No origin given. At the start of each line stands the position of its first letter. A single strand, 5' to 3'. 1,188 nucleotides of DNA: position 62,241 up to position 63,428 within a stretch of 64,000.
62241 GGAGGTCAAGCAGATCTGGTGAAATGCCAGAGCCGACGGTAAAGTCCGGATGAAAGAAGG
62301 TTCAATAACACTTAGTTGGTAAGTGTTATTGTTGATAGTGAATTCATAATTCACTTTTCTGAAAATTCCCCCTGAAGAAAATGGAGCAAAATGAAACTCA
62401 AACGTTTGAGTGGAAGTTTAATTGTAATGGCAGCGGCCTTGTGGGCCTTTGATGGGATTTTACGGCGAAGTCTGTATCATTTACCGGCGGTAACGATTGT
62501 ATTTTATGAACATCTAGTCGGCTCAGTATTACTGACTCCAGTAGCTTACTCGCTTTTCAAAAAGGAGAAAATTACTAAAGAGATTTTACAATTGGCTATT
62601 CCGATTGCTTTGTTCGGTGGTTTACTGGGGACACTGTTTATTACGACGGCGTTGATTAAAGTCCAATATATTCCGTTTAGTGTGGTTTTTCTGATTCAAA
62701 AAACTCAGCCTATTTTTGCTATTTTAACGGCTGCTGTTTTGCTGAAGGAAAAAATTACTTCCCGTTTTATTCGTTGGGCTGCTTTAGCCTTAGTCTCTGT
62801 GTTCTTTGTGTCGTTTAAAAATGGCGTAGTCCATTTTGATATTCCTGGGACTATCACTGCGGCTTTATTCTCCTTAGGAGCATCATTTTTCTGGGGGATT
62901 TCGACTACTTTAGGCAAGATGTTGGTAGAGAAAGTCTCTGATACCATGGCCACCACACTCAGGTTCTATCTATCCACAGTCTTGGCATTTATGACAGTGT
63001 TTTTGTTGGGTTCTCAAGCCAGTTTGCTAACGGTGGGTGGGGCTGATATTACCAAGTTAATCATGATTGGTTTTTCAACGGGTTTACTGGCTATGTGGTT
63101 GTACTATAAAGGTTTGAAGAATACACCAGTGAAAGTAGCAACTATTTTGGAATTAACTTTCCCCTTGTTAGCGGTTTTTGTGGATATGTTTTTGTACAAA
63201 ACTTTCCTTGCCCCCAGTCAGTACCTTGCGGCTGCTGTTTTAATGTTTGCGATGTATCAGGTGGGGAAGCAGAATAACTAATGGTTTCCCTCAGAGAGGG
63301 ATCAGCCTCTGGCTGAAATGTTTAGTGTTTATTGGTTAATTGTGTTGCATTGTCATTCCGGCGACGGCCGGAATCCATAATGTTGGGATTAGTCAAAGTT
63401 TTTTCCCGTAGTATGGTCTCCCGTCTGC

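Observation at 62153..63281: FMN riboswitch controlling an EamA/DMT transporter: a predicted riboflavin uptake system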

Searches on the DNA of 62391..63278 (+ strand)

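Call 23: search_rna_families(sources=[L005, L006, L007, L008, L009, L010, L011, L012, L013, L014, L015, L016, L017, L018, L019, L020, L021, L022, L023, L024], threshold=gathering)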
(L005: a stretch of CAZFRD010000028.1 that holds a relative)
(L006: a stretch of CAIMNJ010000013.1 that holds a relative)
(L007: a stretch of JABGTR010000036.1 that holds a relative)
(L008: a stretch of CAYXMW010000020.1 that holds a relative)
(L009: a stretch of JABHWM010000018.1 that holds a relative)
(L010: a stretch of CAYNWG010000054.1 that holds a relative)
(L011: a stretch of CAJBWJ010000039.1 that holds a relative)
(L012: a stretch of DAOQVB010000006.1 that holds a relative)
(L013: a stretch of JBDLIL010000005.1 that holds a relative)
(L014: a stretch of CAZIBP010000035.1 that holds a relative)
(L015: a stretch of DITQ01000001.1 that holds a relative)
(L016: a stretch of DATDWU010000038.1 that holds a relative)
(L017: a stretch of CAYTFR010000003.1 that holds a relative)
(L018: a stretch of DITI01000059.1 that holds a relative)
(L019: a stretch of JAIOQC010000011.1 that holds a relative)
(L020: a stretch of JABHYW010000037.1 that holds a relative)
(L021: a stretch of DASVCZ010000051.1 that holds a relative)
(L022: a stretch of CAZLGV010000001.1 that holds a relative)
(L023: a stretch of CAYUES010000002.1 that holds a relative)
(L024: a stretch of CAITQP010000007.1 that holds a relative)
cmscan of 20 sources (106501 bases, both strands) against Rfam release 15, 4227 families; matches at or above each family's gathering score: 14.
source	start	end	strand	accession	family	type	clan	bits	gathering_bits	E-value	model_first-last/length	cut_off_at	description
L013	2284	2410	+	RF00050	FMN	Cis-reg; riboswitch;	-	121.4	66.2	1.3e-27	1-138/138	no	FMN riboswitch aptamer (RFN element)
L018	1969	2117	+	RF00050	FMN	Cis-reg; riboswitch;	-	112.5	66.2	3.6e-25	1-138/138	no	FMN riboswitch aptamer (RFN element)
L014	2245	2384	+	RF00050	FMN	Cis-reg; riboswitch;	-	112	66.2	4.8e-25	1-138/138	no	FMN riboswitch aptamer (RFN element)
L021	2298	2437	+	RF00050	FMN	Cis-reg; riboswitch;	-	107.4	66.2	9e-24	1-138/138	no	FMN riboswitch aptamer (RFN element)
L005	2163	2324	+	RF00050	FMN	Cis-reg; riboswitch;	-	90.1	66.2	4.6e-19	1-138/138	no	FMN riboswitch aptamer (RFN element)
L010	2174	2335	+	RF00050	FMN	Cis-reg; riboswitch;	-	88.4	66.2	1.3e-18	1-138/138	no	FMN riboswitch aptamer (RFN element)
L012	2165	2328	+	RF00050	FMN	Cis-reg; riboswitch;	-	85.8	66.2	7e-18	1-138/138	no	FMN riboswitch aptamer (RFN element)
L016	69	188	+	RF00050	FMN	Cis-reg; riboswitch;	-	82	66.2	7.3e-17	1-138/138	no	FMN riboswitch aptamer (RFN element)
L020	65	138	+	RF00005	tRNA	Gene; tRNA;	CL00001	72.2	29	1.3e-13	1-71/71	no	tRNA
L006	905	987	+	RF00005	tRNA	Gene; tRNA;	CL00001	61.4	29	1.2e-10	1-71/71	no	tRNA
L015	1515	1586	+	RF00005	tRNA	Gene; tRNA;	CL00001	59.2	29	4.8e-10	1-71/71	no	tRNA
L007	4398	4482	+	RF00005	tRNA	Gene; tRNA;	CL00001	57.8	29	1.2e-09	1-71/71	no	tRNA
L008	2956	3040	+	RF00005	tRNA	Gene; tRNA;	CL00001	57.8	29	1.2e-09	1-71/71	no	tRNA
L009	2151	2235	+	RF00005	tRNA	Gene; tRNA;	CL00001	53.7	29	1.5e-08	1-71/71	no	tRNA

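Call 24: search_rna_families(sources=[L025, L026, L027, L028, L029, L030, L031, L032, L033, L034, L035, L036, L037, L038, L039, L040, L041, L042, L043, L044], threshold=gathering)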
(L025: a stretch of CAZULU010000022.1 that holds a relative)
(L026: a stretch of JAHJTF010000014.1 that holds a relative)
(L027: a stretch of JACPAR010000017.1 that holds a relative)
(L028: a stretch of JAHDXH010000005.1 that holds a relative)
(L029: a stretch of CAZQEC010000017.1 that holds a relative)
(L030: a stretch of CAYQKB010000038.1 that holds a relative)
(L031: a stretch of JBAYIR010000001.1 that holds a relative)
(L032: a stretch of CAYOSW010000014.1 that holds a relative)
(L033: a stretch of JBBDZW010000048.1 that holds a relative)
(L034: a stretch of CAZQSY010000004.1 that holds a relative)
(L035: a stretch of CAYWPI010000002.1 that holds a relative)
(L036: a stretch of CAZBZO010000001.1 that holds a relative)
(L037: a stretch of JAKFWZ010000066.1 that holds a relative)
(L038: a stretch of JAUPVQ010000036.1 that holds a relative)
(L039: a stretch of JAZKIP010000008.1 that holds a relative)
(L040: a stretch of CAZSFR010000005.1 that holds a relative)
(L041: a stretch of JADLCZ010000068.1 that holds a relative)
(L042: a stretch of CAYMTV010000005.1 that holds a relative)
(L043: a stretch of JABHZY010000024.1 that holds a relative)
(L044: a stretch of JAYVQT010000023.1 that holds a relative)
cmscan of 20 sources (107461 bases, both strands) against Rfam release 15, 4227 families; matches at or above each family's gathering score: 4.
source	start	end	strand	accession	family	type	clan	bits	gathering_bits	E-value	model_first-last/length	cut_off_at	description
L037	2214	2346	+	RF00050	FMN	Cis-reg; riboswitch;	-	105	66.2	3.8e-23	1-138/138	no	FMN riboswitch aptamer (RFN element)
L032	2228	2344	+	RF00050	FMN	Cis-reg; riboswitch;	-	102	66.2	2.7e-22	1-138/138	no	FMN riboswitch aptamer (RFN element)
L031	1161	1234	+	RF00005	tRNA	Gene; tRNA;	CL00001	70.9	29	3e-13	1-71/71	no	tRNA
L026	4356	4440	+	RF00005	tRNA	Gene; tRNA;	CL00001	60.2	29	2.6e-10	1-71/71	no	tRNA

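Call 34: search_rna_families(sources=[L045, L046, L047, L048, L049, L050, L051, L052, L053, L054, L055, L056, L057, L058, L059, L060, L061, L062, L063, L064], threshold=gathering)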
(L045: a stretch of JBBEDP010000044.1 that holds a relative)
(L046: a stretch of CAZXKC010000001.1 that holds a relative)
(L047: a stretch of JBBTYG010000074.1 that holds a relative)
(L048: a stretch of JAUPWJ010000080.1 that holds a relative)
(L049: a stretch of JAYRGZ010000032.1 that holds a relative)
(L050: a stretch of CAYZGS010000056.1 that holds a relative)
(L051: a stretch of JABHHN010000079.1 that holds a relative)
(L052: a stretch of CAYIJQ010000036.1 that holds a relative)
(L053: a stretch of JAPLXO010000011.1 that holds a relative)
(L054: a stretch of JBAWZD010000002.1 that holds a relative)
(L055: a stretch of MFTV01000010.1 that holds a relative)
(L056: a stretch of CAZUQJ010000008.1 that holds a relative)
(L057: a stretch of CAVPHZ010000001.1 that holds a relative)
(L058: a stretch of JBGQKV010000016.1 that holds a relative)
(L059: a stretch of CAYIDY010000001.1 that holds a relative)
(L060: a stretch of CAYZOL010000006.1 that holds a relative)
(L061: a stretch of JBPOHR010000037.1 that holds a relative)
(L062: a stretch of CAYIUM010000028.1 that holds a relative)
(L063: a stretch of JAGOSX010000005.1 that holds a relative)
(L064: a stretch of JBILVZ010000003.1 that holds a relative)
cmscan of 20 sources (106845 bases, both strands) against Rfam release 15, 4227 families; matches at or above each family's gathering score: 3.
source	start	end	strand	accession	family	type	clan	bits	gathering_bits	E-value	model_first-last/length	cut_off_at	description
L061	89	160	-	RF00005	tRNA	Gene; tRNA;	CL00001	68.5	29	1.4e-12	1-71/71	no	tRNA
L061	3458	3543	+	RF00005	tRNA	Gene; tRNA;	CL00001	58.5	29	7.8e-10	1-71/71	no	tRNA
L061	1003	1089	+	RF00005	tRNA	Gene; tRNA;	CL00001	54.1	29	1.2e-08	1-71/71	no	tRNA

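Call 35: search_rna_families(sources=[L065, L066, L067, L068, L069, L070, L071, L072, L073, L074, L075, L076, L077, L078, L079, L080, L081, L082, L083, L084], threshold=gathering)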
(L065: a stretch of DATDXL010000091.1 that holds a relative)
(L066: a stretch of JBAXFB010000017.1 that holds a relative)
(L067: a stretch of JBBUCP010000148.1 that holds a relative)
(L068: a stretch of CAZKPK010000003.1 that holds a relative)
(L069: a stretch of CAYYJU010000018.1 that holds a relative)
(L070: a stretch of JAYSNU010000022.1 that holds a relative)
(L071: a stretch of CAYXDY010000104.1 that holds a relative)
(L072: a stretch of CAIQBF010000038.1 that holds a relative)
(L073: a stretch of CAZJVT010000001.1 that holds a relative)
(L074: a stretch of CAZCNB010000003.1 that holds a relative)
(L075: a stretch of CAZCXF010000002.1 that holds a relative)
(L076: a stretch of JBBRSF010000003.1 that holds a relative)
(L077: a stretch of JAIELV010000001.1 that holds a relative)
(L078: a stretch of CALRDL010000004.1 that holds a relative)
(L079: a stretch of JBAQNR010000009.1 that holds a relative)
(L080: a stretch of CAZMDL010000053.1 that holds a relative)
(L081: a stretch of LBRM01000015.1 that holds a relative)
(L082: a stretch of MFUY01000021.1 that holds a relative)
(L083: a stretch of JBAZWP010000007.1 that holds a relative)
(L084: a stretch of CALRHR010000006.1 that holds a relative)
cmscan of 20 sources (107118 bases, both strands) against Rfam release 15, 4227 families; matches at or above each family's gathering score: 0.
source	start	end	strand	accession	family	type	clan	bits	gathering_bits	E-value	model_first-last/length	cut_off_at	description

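Call 41: search_rna_families(sources=[L090, L085, L086, L088], threshold=gathering, show_alignments=1)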
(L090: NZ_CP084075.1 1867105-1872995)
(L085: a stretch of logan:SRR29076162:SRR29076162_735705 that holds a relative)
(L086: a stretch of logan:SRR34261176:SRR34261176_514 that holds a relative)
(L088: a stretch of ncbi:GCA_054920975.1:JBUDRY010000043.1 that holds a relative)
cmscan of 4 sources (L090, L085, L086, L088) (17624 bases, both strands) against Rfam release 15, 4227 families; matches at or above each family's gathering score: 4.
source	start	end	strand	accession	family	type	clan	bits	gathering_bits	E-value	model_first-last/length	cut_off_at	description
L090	2282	2397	+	RF00050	FMN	Cis-reg; riboswitch;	-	118.2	66.2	1.7e-27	1-138/138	no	FMN riboswitch aptamer (RFN element)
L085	1263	1412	+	RF00050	FMN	Cis-reg; riboswitch;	-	115.7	66.2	7.7e-27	1-138/138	no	FMN riboswitch aptamer (RFN element)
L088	1227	1433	+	RF00050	FMN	Cis-reg; riboswitch;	-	95.3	66.2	2.9e-21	1-138/138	no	FMN riboswitch aptamer (RFN element)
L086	1327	1498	+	RF00050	FMN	Cis-reg; riboswitch;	-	89.4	66.2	1.1e-19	1-138/138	no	FMN riboswitch aptamer (RFN element)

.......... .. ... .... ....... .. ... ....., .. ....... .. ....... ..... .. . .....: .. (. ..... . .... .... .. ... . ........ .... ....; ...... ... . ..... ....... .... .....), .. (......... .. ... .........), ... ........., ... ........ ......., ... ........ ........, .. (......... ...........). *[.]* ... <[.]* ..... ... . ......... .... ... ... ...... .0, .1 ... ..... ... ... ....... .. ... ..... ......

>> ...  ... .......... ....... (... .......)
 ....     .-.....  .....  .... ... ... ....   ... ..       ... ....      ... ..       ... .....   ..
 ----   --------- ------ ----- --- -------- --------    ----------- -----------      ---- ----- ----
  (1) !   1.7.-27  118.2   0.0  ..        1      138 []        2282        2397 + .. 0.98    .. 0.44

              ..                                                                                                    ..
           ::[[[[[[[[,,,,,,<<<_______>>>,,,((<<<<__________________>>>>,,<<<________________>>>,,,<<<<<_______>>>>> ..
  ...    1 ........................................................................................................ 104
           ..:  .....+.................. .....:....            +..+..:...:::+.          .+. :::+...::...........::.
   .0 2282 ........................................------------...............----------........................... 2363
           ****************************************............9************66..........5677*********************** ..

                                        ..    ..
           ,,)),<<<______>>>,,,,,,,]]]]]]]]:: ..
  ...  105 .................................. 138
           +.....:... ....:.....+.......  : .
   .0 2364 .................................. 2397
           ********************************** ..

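Call 77: search_rna_families(sources=[L027, L077, L095, L094], threshold=evalue, max_evalue=0.01, show_alignments=3)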
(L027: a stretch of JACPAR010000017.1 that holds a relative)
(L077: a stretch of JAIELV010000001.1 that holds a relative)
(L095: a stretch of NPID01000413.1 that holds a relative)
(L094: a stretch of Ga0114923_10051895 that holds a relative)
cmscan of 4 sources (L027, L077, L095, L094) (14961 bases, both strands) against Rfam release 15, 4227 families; matches with E-value up to 0.01: 3.
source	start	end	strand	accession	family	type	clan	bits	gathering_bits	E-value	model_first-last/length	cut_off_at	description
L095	357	495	+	RF00050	FMN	Cis-reg; riboswitch;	-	114.5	66.2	1.4e-26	1-138/138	no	FMN riboswitch aptamer (RFN element)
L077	2165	2325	+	RF00050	FMN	Cis-reg; riboswitch;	-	64.1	66.2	7.6e-13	1-138/138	no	FMN riboswitch aptamer (RFN element)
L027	450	621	+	RF00050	FMN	Cis-reg; riboswitch;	-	52.1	66.2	1.5e-09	1-138/138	no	FMN riboswitch aptamer (RFN element)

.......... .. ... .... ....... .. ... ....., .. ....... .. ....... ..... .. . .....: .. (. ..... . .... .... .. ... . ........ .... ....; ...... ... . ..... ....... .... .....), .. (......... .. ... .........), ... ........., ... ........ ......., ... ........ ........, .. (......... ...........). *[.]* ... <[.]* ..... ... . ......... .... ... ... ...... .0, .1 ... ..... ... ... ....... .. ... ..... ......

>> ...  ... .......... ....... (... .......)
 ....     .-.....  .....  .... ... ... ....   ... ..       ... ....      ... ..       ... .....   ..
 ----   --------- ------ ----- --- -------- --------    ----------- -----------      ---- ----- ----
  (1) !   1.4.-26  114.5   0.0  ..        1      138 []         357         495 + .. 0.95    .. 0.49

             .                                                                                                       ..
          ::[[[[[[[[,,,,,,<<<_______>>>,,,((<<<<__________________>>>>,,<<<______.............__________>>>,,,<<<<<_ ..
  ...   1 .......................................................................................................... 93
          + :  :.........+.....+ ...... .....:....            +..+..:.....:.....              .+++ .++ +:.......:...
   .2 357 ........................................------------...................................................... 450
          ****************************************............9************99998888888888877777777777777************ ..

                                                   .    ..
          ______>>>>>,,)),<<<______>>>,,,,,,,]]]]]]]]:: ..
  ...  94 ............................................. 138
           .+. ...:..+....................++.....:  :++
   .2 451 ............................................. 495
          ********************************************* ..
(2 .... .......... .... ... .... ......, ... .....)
